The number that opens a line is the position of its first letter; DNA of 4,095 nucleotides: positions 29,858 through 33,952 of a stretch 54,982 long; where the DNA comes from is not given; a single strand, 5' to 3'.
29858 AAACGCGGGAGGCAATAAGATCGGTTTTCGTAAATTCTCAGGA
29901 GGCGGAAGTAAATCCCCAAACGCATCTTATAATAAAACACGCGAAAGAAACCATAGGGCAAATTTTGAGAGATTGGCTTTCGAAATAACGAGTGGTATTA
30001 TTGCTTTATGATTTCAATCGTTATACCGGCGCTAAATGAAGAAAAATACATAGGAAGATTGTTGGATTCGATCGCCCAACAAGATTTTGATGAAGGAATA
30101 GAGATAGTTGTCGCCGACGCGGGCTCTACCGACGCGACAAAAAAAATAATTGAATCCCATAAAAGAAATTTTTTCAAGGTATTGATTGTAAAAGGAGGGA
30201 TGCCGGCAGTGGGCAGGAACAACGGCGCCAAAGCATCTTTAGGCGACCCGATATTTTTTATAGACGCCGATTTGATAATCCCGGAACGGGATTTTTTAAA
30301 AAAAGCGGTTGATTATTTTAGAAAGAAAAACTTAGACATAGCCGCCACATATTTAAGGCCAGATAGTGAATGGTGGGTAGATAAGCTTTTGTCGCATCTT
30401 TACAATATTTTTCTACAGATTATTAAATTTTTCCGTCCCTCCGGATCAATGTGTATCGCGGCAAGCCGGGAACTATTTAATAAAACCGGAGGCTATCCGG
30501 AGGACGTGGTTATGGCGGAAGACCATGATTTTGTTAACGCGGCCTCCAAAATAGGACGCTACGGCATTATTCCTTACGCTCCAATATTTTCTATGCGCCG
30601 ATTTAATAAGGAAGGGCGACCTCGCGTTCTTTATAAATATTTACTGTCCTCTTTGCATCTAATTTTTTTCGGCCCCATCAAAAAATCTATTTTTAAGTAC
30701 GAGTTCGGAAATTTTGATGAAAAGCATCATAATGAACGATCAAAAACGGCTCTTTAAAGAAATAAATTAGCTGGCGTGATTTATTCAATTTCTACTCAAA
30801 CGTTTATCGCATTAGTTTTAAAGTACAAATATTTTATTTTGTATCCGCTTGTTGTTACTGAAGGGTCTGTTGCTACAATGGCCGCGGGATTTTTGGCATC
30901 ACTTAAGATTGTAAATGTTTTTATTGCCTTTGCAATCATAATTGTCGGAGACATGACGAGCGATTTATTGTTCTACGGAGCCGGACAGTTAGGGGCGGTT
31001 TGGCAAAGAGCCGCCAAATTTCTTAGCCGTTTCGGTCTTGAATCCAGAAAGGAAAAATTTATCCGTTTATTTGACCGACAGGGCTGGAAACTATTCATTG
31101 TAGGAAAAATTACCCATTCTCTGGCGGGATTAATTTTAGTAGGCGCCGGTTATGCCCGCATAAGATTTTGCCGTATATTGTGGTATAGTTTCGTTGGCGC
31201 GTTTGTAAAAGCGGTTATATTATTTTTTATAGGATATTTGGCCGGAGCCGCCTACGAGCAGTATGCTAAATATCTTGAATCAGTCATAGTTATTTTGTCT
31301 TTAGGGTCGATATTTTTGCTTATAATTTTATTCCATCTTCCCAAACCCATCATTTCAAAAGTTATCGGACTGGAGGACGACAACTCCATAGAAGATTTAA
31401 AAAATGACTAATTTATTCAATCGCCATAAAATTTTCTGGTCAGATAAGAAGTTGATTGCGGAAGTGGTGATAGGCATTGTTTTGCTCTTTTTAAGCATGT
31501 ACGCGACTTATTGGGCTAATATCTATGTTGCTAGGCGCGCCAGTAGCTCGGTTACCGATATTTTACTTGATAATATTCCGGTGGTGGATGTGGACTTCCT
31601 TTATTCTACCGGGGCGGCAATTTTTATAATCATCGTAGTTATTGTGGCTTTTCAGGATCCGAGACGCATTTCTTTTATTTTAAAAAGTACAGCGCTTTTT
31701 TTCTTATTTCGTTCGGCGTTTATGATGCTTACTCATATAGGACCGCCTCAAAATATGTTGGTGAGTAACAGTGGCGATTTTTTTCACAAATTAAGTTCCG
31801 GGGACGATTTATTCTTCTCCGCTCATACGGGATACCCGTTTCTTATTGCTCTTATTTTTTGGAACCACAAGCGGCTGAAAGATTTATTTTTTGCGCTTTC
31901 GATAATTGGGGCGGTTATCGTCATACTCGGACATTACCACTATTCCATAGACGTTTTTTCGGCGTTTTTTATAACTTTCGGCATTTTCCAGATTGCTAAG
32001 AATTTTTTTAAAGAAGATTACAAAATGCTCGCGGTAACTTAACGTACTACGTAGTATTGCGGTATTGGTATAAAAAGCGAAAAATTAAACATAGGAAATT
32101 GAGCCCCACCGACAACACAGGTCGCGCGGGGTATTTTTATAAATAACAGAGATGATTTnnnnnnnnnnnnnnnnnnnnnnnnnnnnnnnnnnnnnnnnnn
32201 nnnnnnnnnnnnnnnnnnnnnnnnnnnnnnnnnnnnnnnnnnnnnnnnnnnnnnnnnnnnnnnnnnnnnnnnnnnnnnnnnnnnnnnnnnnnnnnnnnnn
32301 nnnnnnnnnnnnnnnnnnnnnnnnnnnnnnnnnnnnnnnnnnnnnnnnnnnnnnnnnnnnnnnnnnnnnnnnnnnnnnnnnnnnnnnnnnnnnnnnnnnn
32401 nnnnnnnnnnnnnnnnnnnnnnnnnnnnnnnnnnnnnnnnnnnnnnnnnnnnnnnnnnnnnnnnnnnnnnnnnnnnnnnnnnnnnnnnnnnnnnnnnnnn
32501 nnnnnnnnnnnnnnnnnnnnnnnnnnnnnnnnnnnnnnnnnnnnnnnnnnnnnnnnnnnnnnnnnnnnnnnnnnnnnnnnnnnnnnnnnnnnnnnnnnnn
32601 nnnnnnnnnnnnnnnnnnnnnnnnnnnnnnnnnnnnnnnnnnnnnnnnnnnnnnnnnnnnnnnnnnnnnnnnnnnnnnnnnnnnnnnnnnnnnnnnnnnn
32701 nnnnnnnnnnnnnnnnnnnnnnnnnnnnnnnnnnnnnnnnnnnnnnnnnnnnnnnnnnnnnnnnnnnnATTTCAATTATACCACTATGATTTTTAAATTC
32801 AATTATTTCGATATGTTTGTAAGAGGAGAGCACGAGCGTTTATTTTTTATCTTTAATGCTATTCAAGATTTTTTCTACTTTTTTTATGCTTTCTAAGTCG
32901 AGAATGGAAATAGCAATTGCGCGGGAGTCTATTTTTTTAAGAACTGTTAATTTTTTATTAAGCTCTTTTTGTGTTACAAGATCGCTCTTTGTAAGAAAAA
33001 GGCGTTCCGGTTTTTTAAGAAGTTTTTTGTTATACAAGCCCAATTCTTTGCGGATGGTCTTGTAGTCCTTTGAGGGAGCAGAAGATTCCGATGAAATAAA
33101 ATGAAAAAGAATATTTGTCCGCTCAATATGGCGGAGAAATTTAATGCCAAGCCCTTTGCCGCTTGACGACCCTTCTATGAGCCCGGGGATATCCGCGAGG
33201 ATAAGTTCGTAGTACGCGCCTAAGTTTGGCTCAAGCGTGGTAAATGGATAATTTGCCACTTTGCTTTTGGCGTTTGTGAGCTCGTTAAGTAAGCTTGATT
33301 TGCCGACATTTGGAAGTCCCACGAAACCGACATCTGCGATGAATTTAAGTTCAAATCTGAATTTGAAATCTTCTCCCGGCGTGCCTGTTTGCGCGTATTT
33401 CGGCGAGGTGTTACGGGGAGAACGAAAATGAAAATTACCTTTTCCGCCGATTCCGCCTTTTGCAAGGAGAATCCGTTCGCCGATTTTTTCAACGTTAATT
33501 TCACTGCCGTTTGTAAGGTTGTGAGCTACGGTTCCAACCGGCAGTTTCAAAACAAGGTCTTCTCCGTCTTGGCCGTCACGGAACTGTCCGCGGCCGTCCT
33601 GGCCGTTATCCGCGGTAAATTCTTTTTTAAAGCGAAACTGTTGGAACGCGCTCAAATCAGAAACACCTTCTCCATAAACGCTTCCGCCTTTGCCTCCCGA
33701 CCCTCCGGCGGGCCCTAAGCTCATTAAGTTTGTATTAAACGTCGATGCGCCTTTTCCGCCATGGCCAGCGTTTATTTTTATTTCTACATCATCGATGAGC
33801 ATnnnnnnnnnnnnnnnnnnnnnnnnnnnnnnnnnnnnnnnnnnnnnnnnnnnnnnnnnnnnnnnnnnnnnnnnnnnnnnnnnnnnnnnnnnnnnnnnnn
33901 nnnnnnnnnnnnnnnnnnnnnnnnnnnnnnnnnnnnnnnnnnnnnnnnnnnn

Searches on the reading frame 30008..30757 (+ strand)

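Call 69: search_protein_families(library=pfam, proteins=[window:30008-30757:+], max_evalue=0.00001)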
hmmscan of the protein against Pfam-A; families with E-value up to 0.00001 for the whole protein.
window:30008-30757:+ (249 aa): 3 families
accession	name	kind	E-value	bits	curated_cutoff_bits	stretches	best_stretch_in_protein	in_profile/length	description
PF00535.33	Glycos_transf_2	-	9.9e-25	87.8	23.3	1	3-141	1-143/168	Glycosyl transferase family 2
PF10111.15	Glyco_tranf_2_2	-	1.5e-12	48.1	27.3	1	3-176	1-196/276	Glycosyltransferase like family 2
PF13641.12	Glyco_tranf_2_3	-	4.2e-09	37.2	27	1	2-124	3-133/230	Glycosyltransferase like family 2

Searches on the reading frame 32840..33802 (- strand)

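Call 68: search_protein_families(library=pfam, proteins=[window:32840-33802:-], max_evalue=0.00001)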
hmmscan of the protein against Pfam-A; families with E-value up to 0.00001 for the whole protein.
window:32840-33802:- (320 aa): 3 families
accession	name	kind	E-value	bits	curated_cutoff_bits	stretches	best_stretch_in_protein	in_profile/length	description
PF01018.28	GTP1_OBG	-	3.7e-39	134.3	27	1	3-153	1-154/155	GTP1/OBG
PF01926.29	MMR_HSR1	-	8.1e-25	87.6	21.9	1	157-271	1-112/113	50S ribosome-binding GTPase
PF02421.24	FeoB_N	-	9.5e-11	41.9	27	1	158-208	3-57/156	Ferrous iron transport protein B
